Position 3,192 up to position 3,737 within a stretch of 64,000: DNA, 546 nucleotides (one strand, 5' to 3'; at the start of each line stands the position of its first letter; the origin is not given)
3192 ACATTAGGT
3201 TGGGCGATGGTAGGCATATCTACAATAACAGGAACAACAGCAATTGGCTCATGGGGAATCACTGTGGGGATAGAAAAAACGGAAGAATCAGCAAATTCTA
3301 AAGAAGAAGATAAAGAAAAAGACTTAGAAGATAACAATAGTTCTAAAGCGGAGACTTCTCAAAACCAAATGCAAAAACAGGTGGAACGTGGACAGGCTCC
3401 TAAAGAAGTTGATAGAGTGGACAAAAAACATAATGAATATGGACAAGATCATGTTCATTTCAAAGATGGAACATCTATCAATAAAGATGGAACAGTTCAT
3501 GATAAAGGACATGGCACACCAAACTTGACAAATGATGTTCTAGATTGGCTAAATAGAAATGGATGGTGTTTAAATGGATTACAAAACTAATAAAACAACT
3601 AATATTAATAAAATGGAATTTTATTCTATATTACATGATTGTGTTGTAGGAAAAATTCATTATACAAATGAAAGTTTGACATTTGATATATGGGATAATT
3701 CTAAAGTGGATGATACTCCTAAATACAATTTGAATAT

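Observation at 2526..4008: Toxin-like secreted protein (glycine-zipper membrane segment plus His-rich C-terminal domain) with an overlapping small downstream ORF (candidate immunity)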

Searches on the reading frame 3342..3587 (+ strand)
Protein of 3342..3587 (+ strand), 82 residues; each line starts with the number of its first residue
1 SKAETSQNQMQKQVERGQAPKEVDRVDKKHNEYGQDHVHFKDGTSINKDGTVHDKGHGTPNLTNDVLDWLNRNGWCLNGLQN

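Call 13: search_solved_structures(query=A1, max_evalue=10, show_alignments=3)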
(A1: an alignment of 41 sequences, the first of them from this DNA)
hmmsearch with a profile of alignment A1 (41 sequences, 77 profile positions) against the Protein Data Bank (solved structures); distinct sequences matched with E-value up to 10: 2.
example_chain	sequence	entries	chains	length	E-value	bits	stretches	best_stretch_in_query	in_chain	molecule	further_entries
7qih_A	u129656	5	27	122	1.3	12.3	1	51-74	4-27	Chaperone protein YscY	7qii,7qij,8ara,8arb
9bpb_G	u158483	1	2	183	2.2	11.6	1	13-42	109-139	Cytochrome b-c1 complex subunit 7, mitochondrial,Cytochrome c oxidase subunit 8, mitochond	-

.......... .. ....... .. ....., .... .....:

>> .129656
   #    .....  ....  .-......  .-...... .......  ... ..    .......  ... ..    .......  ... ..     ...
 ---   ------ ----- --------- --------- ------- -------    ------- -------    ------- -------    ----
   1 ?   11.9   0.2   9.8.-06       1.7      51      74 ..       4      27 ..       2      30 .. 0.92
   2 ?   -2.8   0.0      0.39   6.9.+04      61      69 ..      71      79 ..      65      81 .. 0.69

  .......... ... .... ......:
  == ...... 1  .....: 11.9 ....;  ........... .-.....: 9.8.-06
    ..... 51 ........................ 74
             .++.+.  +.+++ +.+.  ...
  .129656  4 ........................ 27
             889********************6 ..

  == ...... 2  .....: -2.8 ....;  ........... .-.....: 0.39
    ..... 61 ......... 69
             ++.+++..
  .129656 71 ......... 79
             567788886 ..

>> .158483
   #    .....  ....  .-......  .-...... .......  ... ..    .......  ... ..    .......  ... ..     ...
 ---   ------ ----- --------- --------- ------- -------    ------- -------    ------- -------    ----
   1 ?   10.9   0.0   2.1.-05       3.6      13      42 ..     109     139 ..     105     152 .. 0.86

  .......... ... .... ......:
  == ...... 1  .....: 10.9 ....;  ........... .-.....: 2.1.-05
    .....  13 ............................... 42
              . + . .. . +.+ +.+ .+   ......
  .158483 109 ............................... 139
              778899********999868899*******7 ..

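Call 14: search_protein_families(library=pfam, alignment_id=A1, max_evalue=10)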
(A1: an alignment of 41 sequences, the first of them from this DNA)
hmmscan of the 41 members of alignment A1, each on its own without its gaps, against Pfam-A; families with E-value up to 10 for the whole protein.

A. member 1, seq(82 aa): 1 family
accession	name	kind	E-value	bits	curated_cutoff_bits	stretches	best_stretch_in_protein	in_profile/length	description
PF20606.3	DUF6799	-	0.016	15.4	26.8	1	37-64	26-53/63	Domain of unknown function (DUF6799)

B. families by the number of members that match (of 41 scanned): 9 families
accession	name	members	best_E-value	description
PF15016.13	C5orf34_C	14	0.024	C5orf34 C-terminal domain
PF20606.3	DUF6799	8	0.016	Domain of unknown function (DUF6799)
PF13711.11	DUF4160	2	0.0085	Domain of unknown function (DUF4160)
PF20682.3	Hanta_Gc_C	2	0.14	Hantavirus glycoprotein Gc, C-terminal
PF17212.9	Tube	1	0.11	Tail tubular protein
PF01713.27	Smr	1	0.13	Smr domain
PF13554.12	Phage_tail_terminator_5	1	0.15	Phage tail terminator protein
PF13392.12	HNH_3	1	0.21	HNH endonuclease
PF19537.4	DUF6061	1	0.27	Family of unknown function (DUF6061)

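Call 20: find_related_loci(query=A1, collection=genome_contigs, flank=6000)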
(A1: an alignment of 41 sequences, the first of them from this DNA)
Query A1 (82 aa) in genome_contigs; peptide patterns used: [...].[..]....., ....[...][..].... (x = any residue, [..] = any of these).
176 stretches matched a pattern; 55 encode a relative of the query (tblastn E <= 1e-3); 55 distinct loci.
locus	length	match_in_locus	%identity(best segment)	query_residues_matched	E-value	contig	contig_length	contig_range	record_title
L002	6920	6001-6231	84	5-81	7e-45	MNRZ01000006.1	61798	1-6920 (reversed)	MAG: Clostridium sp. CAG:307_30_263 Ley3_66761_scaffold_600, whole genome shotgun sequence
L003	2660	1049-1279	71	5-81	1e-37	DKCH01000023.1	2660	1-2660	MAG TPA_asm: Bacillales bacterium UBA6879 UBA6879_contig_378, whole genome shotgun sequence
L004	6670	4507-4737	64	5-81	2e-33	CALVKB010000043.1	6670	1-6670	MAG: uncultured Bacilli bacterium isolate BRZ_QT__bin67 genome assembly, contig: BRZ_QT__NODE_17811_length_6670_cov_5.94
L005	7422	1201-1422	72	2-75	2e-32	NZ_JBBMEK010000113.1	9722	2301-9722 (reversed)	Coprococcus intestinihominis strain CLA-AA-H190 CLAAAH190_contig_113_length_9722, whole genome shotgun sequence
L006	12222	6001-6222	72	2-75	2e-32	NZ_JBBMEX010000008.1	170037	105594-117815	Maccoyibacter intestinihominis strain CLA-AA-H185 CLAAAH185_contig_8_length_170037, whole genome shotgun sequence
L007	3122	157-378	65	5-78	1e-30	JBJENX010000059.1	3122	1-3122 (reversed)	MAG: Lachnospiraceae bacterium isolate LOHA42_bin.057 NODE_23952_length_3122_cov_45.701663, whole genome shotgun sequenc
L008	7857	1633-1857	59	1-75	5e-29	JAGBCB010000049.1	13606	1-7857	MAG: Lachnospiraceae bacterium isolate RGIG8982 Water_deer_Rectum-2__c83597, whole genome shotgun sequence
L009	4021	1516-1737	59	8-81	1e-28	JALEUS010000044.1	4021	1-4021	MAG: Bacilli bacterium isolate SUG353 k141_5009451, whole genome shotgun sequence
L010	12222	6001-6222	64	2-75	1e-28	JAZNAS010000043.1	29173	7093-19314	MAG: Treponema sp. isolate T1900044745_TS20190211.MAGScoT_cleanbin_000016 SGB_2113_k141_2324338, whole genome shotgun se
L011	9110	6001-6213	65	5-75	4e-28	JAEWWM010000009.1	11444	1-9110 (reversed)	MAG: Bacillota bacterium isolate OH_SDB_98 k127_1357474, whole genome shotgun sequence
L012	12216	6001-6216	67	5-75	3e-28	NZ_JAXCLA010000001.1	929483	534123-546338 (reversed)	Roseateles agri strain R3-3 contig1, whole genome shotgun sequence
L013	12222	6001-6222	62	2-75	5e-28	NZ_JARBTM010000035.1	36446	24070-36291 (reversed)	MAG: Anaerosolibacter sp. isolate L_E1_T20_C_bin.128 scaffold_3352, whole genome shotgun sequence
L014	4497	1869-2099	58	5-80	4e-27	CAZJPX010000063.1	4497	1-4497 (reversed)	MAG TPA_asm: uncultured Staphylococcaceae bacterium isolate SRP141132_co6_54 genome assembly, contig: NODE_17322_length_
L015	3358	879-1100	58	2-75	4e-26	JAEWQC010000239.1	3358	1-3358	MAG: Bacillota bacterium isolate OH_SBrB_125 k127_1007929, whole genome shotgun sequence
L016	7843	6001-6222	59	2-77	6e-26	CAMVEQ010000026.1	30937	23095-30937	MAG TPA_asm: uncultured Treponema sp. isolate SRR8387718_bin.12_metaWRAP_v1.3_MAG genome assembly, contig: ERZ14209544.2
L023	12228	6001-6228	53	2-75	2e-23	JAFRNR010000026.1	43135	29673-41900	MAG: Lachnospiraceae bacterium isolate RGIG2635 Goat_Omasum-1__c363955, whole genome shotgun sequence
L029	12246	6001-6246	43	1-81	5e-21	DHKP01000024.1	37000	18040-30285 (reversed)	MAG TPA_asm: Bacillales bacterium UBA4691 UBA4691_contig_2146, whole genome shotgun sequence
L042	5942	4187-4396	48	5-77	4e-17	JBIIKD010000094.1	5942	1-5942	MAG: Chlamydiia bacterium isolate ME2001-10-09pf_3300042861_group1_bin7 Rohwer_bin1208_scaffold_19300_c1, whole genome s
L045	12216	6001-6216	48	3-77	7e-16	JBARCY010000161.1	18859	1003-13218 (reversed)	MAG: Candidatus Acidiferrum sp. isolate MFD06536_ilm_asm_bin41 k127_120695, whole genome shotgun sequence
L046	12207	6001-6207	46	6-77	8e-16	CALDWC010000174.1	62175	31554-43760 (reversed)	MAG TPA_asm: uncultured Treponema sp. isolate SRR12395647_bin.151_CONCOCT_v1.1_MAG genome assembly, contig: ERZ1673752.5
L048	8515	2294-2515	44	2-75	6e-15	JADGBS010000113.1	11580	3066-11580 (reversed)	MAG: Oligoflexia bacterium isolate nW3bin19 nW3_bin19_NODE_113_length_11580_cov_2.223173, whole genome shotgun sequence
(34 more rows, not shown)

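Call 25: predict_structure(alignment_id=A1)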
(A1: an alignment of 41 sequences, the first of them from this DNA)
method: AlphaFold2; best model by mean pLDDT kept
length: 82 residues; sequences in the alignment: 41
mean_pLDDT: 92.5   pTM: 0.82
mean pLDDT of the five models: 92.5, 91.6, 91.6, 89.8, 88.9
residues with pLDDT >= 90: 65; 70-90: 14; 50-70: 3; < 50: 0
segments of 3 or more residues with pLDDT < 50: none
pLDDT, mean of each block of 10 residues (from residue 1): 86 98 97 94 95 89 95 90 72
secondary structure, 60 per line:
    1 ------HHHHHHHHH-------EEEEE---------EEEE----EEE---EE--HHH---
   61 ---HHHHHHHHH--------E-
elements in order: H7-15 E23-27 E37-40 E45-47 H64-72

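Call 28: search_protein_families(library=pfam, proteins=[L012:6231-6749:+, L048:2527-3021:+, L045:6189-6731:+, L023:6225-6740:+, L042:4369-4890:+, L029:6369-6785:+, L046:6198-6641:+], max_evalue=1)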
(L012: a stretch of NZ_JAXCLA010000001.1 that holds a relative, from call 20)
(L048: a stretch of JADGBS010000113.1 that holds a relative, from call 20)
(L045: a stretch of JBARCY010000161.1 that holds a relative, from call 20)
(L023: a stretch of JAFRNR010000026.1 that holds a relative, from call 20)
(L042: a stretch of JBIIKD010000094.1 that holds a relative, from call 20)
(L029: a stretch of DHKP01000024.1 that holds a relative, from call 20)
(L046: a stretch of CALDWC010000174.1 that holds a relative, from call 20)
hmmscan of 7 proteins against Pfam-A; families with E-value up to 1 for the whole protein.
L012:6231-6749:+ (173 aa): 0 families

L048:2527-3021:+ (165 aa): 0 families

L045:6189-6731:+ (181 aa): 0 families

L023:6225-6740:+ (172 aa): 0 families

L042:4369-4890:+ (174 aa): 0 families

L029:6369-6785:+ (139 aa): 0 families

L046:6198-6641:+ (148 aa): 1 family
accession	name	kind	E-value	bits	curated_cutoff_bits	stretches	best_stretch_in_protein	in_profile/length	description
PF13315.11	DUF4085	-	0.0017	18.5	24.1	1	14-125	84-193/205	Protein of unknown function (DUF4085)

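Call 53: search_protein_representatives(alignment_id=A1)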
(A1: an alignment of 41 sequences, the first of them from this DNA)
Query: 41 sequences, 77 profile positions. Proteins with E-value up to 0.001 (for the whole library): 995; up to 1e-10: 689; up to 1e-30: 23. The best 150 are listed.
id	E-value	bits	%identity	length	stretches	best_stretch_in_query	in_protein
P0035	2.3e-37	142.9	-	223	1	2-77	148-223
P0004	3.8e-37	142.2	-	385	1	2-76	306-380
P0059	9.5e-37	141.0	-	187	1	1-75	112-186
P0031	1.9e-36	140.0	-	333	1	1-76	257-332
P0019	2.3e-36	139.7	-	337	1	1-76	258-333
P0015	2.8e-36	139.4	-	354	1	1-76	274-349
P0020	4.8e-36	138.7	-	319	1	1-75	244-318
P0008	5.5e-36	138.5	-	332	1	1-76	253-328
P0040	1.3e-35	137.3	-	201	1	1-75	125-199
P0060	2.8e-34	133.1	-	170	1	1-75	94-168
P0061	1.8e-33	130.5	-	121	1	4-76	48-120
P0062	3.4e-33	129.6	-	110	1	2-75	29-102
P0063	7.5e-33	128.5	-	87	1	2-72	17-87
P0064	9.6e-33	128.1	-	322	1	4-76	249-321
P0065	9.8e-33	128.1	-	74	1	8-76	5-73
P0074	1.6e-30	121.1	-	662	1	1-75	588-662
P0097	4.9e-27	109.8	-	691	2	2-74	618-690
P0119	2.2e-25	104.5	-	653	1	2-74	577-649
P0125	2.9e-25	104.2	-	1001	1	1-74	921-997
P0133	7.4e-25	102.9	-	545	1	1-75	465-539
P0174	1.9e-23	98.3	-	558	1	1-76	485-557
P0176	2.0e-23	98.3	-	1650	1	1-75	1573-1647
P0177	2.1e-23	98.2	-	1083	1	1-76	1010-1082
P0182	3.0e-23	97.7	-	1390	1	2-74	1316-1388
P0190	7.5e-23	96.4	-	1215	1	3-76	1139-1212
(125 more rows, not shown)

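Call 57: search_protein_families(library=pfam, proteins=[P0176, P0182, P0190, P0177, P0125, P0097, P0074, P0119, P0174, P0133], max_evalue=0.001)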
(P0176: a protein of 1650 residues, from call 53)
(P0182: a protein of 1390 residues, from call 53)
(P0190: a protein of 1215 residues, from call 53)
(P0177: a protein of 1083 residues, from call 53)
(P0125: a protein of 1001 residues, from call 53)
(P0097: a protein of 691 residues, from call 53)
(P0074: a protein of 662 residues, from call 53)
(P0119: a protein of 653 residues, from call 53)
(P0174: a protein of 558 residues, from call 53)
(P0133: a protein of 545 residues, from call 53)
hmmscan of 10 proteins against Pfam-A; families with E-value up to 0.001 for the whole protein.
P0176 (1650 aa): 5 families
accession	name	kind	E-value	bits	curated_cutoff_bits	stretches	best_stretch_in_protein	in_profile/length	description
PF05593.20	RHS_repeat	-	7.9e-72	236.9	22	7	943-978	1-36/38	RHS Repeat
PF03412.21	Peptidase_C39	-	4.4e-18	65.8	22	1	243-367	7-130/133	Peptidase C39 family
PF09136.16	Glucodextran_B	-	0.00024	21.4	27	1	1249-1305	22-81/83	Glucodextranase, domain B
PF09477.16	Type_III_YscG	-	0.00055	20.4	32.1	0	101-170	26-94/116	Bacterial type III secretion system chaperone protein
PF13432.12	TPR_16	-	0.00061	20.6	32.7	0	158-217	3-58/65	Tetratricopeptide repeat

P0182 (1390 aa): 3 families
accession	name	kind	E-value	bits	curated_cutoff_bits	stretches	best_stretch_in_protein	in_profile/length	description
PF05593.20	RHS_repeat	-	9.3e-54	179.3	22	4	621-651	7-37/38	RHS Repeat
PF20148.4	DUF6531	-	7.2e-21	74.7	24.1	1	229-308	1-74/74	Domain of unknown function (DUF6531)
PF03527.20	RHS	-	0.00014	22.1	27.9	0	1206-1235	6-35/38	RHS protein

P0190 (1215 aa): 2 families
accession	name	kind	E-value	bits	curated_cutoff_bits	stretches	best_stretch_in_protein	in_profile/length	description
PF20041.5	DUF6443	-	3.1e-16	60.3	27.8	1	145-268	13-135/137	Domain of unknown function (DUF6443)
PF05593.20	RHS_repeat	-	3.2e-11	43.8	22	0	646-681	1-35/38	RHS Repeat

P0177 (1083 aa): 2 families
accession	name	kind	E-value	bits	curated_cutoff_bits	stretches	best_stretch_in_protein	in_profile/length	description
PF05593.20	RHS_repeat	-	7e-09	36.3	22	1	378-412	1-34/38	RHS Repeat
PF25023.1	TEN_YD-shell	-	3.9e-05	22.3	50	1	788-917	773-897/909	Teneurin YD-shell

P0125 (1001 aa): 0 families

P0097 (691 aa): 1 family
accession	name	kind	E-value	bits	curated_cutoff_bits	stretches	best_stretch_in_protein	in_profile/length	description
PF13332.12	Fil_haemagg_2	-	5.6e-21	75.8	22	1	19-138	42-169/170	Hemagglutinin repeat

P0074 (662 aa): 1 family
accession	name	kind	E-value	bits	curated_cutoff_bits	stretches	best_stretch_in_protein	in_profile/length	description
PF05593.20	RHS_repeat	-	5.7e-22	78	22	0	296-324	8-37/38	RHS Repeat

P0119 (653 aa): 0 families

P0174 (558 aa): 1 family
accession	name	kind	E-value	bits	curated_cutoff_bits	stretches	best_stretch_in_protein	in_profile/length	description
PF05593.20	RHS_repeat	-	6.7e-09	36.4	22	1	114-143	1-30/38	RHS Repeat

P0133 (545 aa): 1 family
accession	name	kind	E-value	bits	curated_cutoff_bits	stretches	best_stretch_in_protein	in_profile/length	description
PF05593.20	RHS_repeat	-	3.5e-06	27.7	22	0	46-77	2-32/38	RHS Repeat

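Call 68: search_protein_families(library=padloc, proteins=[L013:6219-6476:+, L012:6231-6749:+, L048:2527-3021:+], max_evalue=1)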
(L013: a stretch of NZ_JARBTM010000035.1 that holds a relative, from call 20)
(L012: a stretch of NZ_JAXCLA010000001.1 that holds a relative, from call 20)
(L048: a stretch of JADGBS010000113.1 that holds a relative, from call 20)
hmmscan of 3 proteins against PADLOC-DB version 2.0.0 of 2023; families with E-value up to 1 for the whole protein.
L013:6219-6476:+ (86 aa): 0 families

L012:6231-6749:+ (173 aa): 0 families

L048:2527-3021:+ (165 aa): 0 families
